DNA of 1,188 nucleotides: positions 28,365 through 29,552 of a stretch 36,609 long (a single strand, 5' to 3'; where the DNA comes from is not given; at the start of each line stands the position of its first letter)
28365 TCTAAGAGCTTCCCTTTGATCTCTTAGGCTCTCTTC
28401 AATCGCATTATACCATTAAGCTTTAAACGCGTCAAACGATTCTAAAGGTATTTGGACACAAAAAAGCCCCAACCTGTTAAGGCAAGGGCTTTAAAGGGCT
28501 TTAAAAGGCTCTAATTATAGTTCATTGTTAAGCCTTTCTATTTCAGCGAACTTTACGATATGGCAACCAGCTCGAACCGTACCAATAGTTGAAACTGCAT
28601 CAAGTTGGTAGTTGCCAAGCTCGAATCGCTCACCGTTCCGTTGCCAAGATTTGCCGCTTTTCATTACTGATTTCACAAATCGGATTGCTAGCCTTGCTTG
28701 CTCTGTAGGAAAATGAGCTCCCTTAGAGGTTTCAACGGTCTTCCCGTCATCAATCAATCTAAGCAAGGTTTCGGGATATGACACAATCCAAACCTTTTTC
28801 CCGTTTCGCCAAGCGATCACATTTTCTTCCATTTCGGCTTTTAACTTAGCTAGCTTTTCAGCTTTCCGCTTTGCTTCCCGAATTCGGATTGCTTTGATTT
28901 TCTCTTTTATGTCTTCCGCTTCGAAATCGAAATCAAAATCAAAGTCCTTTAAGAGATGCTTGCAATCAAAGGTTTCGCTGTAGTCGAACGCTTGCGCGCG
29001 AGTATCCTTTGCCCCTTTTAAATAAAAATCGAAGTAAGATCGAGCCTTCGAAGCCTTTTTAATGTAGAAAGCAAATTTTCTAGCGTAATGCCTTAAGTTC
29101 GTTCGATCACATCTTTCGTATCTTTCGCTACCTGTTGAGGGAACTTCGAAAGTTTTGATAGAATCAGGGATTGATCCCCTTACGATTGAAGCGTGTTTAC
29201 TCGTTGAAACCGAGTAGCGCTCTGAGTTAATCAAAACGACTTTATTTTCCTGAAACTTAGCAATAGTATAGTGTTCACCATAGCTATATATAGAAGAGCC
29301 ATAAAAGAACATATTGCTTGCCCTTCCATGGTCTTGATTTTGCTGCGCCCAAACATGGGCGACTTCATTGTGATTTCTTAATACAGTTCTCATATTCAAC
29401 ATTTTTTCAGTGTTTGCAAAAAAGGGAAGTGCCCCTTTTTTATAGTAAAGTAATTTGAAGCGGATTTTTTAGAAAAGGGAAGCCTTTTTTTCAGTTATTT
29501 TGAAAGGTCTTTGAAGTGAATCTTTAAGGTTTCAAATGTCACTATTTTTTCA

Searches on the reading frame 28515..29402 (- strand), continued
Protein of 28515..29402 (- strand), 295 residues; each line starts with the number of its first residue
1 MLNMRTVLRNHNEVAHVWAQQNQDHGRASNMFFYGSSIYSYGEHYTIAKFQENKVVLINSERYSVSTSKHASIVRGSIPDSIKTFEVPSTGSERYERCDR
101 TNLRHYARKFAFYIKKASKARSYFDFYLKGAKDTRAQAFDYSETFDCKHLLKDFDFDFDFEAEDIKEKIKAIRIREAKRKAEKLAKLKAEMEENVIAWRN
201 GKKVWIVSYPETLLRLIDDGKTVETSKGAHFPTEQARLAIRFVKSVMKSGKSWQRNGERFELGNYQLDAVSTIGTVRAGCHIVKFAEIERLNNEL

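Call 58: get_annotated_region(hit=H5, flank=4500)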
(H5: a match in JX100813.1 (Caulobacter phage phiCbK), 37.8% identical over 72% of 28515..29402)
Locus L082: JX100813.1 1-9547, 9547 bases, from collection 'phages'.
description: Caulobacter phage phiCbK, complete genome.
organism: Caulobacter phage phiCbK (NCBI taxid 2927985)
taxonomy: Viruses; Duplodnaviria; Heunggongvirae; Uroviricota; Caudoviricetes; Dolichocephalovirinae; Shapirovirus; Shapirovirus cbk
host: Caulobacter vibrioides; source: -; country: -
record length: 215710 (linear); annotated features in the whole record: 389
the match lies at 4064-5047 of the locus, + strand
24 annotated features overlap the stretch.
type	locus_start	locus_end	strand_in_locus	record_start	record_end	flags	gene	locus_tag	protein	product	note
repeat_region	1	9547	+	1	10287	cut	-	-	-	-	right and left terminal repeat sequences and all genes contained within are identical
CDS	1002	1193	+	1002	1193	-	-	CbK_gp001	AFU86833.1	hypothetical protein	-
CDS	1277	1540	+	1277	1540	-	-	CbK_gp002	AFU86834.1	hypothetical protein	-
CDS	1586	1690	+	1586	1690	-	-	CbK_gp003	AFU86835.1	hypothetical protein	-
regulatory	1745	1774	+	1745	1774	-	-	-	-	terminator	predicted rho-independent terminator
CDS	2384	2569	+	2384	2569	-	-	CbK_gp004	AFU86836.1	hypothetical protein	-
CDS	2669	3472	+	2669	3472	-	-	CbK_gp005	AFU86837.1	hypothetical protein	-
CDS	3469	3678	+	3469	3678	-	-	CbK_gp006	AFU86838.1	hypothetical protein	-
CDS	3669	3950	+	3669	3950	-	-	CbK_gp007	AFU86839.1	hypothetical protein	-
CDS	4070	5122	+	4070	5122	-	-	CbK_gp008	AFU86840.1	hypothetical protein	-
regulatory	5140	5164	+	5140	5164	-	-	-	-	terminator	predicted rho-independent terminator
CDS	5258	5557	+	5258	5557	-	-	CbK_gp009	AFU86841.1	hypothetical protein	-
regulatory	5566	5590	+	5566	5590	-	-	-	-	terminator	predicted rho-independent terminator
CDS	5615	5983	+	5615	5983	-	-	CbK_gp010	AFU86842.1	hypothetical protein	-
CDS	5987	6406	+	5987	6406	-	-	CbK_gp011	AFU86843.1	hypothetical protein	-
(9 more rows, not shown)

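Call 62: find_encoding_contigs(protein=P0038, flank=8000, max_places=1)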
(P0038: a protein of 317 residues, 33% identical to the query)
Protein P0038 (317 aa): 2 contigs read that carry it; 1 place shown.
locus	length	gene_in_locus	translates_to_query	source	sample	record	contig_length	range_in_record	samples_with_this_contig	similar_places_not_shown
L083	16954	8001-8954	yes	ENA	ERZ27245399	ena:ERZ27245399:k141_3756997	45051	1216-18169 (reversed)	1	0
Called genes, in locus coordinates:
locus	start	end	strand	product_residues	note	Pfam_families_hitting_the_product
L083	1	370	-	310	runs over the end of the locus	PF19821:Phage_capsid_2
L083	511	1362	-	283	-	-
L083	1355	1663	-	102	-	PF25181:Phage_Bbp19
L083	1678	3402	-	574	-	PF12236:Head-tail_con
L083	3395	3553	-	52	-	-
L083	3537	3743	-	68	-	-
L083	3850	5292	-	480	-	PF03237:Terminase_6N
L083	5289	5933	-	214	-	PF03592:Terminase_2 (weak)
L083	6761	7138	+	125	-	-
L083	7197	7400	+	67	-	PF24192:DUF7417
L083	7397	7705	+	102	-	-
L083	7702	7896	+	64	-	-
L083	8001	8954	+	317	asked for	-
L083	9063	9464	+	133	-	-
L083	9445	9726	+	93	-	-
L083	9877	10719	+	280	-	-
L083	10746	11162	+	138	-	-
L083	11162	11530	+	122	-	-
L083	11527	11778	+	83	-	-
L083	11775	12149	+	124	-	-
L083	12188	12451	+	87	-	-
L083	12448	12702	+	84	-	PF19905:DUF6378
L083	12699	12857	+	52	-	-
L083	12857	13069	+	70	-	PF14354:Lar_restr_allev (weak)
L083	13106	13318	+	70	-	-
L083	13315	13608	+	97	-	-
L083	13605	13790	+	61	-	-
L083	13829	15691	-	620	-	PF09250:Prim-Pol, PF13481:AAA_25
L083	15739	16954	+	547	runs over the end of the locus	PF00176:SNF2-rel_dom, PF04851:ResIII (weak)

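Call 63: find_encoding_contigs(protein=P0048, flank=8000, max_places=1)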
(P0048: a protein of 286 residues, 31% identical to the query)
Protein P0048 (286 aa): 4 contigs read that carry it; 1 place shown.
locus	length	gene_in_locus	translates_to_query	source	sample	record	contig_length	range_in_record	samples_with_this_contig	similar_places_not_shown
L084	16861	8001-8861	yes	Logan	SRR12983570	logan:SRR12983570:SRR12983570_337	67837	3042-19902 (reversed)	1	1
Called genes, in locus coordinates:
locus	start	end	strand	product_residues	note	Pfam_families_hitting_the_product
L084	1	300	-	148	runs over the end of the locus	PF01844:HNH, PF14279:HNH_5 (weak)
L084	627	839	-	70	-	-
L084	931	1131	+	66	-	-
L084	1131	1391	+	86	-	-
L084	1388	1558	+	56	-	-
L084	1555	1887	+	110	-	-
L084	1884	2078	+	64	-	-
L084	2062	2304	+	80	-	-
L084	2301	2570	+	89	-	-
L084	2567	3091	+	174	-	PF01832:Glucosaminidase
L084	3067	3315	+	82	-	-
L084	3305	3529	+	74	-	-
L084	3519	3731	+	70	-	-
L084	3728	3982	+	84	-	-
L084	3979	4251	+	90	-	-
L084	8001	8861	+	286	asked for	-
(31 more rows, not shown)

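Call 64: find_encoding_contigs(protein=P0035, flank=8000, max_places=1)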
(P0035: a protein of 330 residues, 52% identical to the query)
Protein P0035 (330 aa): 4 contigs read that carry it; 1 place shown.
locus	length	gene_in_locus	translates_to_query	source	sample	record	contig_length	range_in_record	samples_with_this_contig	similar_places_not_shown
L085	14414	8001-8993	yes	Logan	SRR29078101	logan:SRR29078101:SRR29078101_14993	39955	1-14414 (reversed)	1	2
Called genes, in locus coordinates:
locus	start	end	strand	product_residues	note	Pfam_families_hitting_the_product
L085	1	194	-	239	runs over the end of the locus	-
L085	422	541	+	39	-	-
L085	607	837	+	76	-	-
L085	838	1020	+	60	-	-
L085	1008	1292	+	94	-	-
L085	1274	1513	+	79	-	-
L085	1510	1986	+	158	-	-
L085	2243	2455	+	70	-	-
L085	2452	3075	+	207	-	-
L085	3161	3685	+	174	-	-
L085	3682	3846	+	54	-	-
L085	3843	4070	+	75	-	-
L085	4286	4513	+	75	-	PF13560:HTH_31 (weak), PF01381:HTH_3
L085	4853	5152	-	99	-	-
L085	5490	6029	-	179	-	PF20901:Sf6_terminase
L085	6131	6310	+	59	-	-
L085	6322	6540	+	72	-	-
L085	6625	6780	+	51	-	-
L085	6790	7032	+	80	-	-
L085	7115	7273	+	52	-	-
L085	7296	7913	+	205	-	-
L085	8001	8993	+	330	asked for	-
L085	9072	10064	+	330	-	-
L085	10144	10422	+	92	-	-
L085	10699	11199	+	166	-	PF12796:Ank_2 (weak)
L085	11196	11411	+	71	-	-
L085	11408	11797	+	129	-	-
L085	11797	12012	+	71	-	-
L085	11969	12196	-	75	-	-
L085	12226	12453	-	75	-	-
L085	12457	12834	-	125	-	-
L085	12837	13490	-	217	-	PF07120:DUF1376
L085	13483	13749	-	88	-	PF08299:Bac_DnaA_C, PF13936:HTH_38 (weak)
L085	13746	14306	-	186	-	-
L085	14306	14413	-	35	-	?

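Call 65: search_protein_families(library=pfam, alignment_id=A1, max_evalue=1)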
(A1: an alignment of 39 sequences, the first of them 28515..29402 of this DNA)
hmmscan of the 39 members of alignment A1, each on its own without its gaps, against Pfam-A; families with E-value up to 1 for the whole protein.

A. member 1, window:28515-29402:- (295 aa): 2 families
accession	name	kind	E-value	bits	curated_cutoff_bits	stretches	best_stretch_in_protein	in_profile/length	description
PF11326.13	PANTS-like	-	0.037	14.8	27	1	137-185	23-70/80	Synaptic plasticity regulator PANTS-like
PF14870.12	PSII_BNR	-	0.13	12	27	1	194-230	237-273/303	Photosynthesis system II assembly factor YCF48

B. families by the number of members that match (of 39 scanned): 36 families (the first 25 are shown)
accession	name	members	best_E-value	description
PF14135.11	DUF4302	3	0.0061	Domain of unknown function (DUF4302)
PF19332.4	RNF180_C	2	0.0098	E3 ubiquitin-protein ligase RNF180 C-terminus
PF24184.1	Phage_zn_bind_5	2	0.01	Phage zinc binding protein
PF22238.1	RIP_P131-like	2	0.034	RIP/P131 family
PF11326.13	PANTS-like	2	0.037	Synaptic plasticity regulator PANTS-like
PF18126.6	Mitoc_mL59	1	0.00085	Mitochondrial ribosomal protein mL59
PF02545.19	Maf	1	0.0013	Maf-like protein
PF05479.16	PsaN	1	0.0089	Photosystem I reaction centre subunit N (PSAN or PSI-N)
PF24518.1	Ig_CD22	1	0.0089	B-cell receptor CD22-like, first Ig-like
PF05672.16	MAP7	1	0.01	MAP7 (E-MAP-115) family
PF04990.17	RNA_pol_Rpb1_7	1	0.014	RNA polymerase Rpb1, domain 7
PF19922.4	bpX6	1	0.021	MoxR-vWA-beta-propeller ternary system domain bpX6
PF09986.15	DUF2225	1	0.03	Uncharacterized protein conserved in bacteria (DUF2225)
PF23227.1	HEAT_MROH2B_C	1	0.039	MROH2B-like, HEAT repeats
PF14284.11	PcfJ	1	0.05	PcfJ-like protein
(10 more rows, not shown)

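Call 73: find_related_loci(query=A2, collection=genome_contigs, flank=6000)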
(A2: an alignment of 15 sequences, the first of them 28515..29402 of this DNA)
Query A2 (295 aa) in genome_contigs; peptide patterns used: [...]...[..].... (x = any residue, [..] = any of these).
12 stretches matched a pattern; 2 encode a relative of the query (tblastn E <= 1e-3); 2 distinct loci.
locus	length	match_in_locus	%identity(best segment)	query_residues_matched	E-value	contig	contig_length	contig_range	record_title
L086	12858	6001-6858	32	10-291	3e-42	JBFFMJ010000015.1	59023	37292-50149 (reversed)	MAG: Thiohalomonadaceae bacterium isolate Mix_mud18.2022.04.44 k141_1915232_length_59023_cov_23.1342, whole genome shotg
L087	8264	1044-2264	40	3-285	3e-13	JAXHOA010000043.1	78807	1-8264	MAG: Mycobacterium sp. isolate Salar_de_Ascotan_water_MAG_AWA19 contig_5626_polypolish, whole genome shotgun sequence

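Call 102: search_protein_families(library=padloc, proteins=[window:28515-29402:-, P0036, P0021, P0048], max_evalue=0.1)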
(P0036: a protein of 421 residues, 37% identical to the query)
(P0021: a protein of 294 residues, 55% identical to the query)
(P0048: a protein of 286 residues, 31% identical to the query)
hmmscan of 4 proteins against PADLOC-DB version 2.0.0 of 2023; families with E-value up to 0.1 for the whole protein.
window:28515-29402:- (295 aa): 0 families

P0036 (421 aa): 0 families

P0021 (294 aa): 0 families

P0048 (286 aa): 0 families

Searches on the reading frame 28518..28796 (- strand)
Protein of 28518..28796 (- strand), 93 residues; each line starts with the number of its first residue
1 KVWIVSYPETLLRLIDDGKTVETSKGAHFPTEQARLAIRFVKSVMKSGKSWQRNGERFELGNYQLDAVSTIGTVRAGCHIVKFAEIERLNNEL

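Call 82: find_homologous_proteins(query=A4, max_evalue=0.001)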
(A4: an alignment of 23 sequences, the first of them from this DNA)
Query A4 (23 sequences) (93 aa, profile of the alignment): 32 proteins with E <= 0.001 among 728 candidates.
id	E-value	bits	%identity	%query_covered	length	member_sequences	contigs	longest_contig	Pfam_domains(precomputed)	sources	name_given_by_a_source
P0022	1.4e-24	104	82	100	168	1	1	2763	-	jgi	jgi:hypothetical protein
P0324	2.7e-20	90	80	86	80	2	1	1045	-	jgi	jgi:hypothetical protein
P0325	1.6e-16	78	38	97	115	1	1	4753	-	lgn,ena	-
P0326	6.1e-13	67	21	86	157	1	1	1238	-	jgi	jgi:hypothetical protein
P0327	6.2e-12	63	29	84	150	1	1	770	-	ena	-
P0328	1.2e-11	62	26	91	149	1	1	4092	-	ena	-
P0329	1.6e-11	62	28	94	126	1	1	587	-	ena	-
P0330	2.7e-11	61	33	82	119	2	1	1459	-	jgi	jgi:hypothetical protein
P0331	6.5e-11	60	27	88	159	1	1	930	-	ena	-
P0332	1.0e-10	59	-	-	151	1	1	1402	-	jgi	jgi:hypothetical protein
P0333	1.2e-10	59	27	88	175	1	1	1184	-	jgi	jgi:hypothetical protein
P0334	1.6e-10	59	26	82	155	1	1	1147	-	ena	-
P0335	2.1e-10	58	22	89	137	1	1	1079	-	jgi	jgi:hypothetical protein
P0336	3.3e-10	58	30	81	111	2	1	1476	-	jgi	jgi:hypothetical protein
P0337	5.5e-10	57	31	84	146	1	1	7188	-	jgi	-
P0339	1.1e-9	56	27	89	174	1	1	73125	-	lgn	-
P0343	4.6e-9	54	30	74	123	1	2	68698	-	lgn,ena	-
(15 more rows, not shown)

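Call 101: search_solved_structures(query=A4, max_evalue=10)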
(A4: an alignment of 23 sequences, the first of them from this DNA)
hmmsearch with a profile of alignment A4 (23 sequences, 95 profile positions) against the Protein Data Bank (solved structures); distinct sequences matched with E-value up to 10: 0.

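Call 102: search_protein_families(library=padloc, proteins=[P0325], max_evalue=0.1)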
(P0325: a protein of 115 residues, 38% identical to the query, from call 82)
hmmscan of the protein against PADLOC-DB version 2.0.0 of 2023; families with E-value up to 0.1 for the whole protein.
P0325 (115 aa): 0 families

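Call 109: find_encoding_contigs(protein=P0343, flank=4000, max_places=1)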
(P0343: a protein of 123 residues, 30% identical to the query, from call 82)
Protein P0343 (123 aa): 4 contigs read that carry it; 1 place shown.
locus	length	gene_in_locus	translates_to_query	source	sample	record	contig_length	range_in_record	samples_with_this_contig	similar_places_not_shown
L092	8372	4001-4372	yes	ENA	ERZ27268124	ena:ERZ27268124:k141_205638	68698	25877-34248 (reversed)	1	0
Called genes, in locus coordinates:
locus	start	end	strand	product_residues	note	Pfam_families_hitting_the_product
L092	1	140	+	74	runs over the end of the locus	-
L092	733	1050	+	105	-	-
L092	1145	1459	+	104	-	-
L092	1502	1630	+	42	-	-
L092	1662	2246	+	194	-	-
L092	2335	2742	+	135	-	-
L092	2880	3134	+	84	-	-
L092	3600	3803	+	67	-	-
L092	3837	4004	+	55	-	-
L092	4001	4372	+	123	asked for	-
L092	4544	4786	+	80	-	-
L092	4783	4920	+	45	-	-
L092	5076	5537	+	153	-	-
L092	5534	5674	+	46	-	-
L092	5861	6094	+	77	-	-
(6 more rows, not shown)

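Call 110: find_encoding_contigs(protein=P0339, flank=4000, max_places=1)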
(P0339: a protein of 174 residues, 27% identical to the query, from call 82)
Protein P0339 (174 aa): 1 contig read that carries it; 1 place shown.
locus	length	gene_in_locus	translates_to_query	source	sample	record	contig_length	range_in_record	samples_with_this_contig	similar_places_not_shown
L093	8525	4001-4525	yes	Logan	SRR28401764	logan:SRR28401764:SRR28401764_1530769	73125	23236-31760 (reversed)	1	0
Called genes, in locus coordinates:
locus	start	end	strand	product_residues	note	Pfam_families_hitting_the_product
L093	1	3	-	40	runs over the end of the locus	-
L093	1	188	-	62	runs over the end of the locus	-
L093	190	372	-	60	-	-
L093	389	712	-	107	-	-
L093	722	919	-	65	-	-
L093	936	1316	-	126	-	-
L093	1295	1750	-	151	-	-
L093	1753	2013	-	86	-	-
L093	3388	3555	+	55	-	-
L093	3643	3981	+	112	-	-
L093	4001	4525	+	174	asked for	-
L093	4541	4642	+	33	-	-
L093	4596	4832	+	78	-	-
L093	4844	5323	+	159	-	-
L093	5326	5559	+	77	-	-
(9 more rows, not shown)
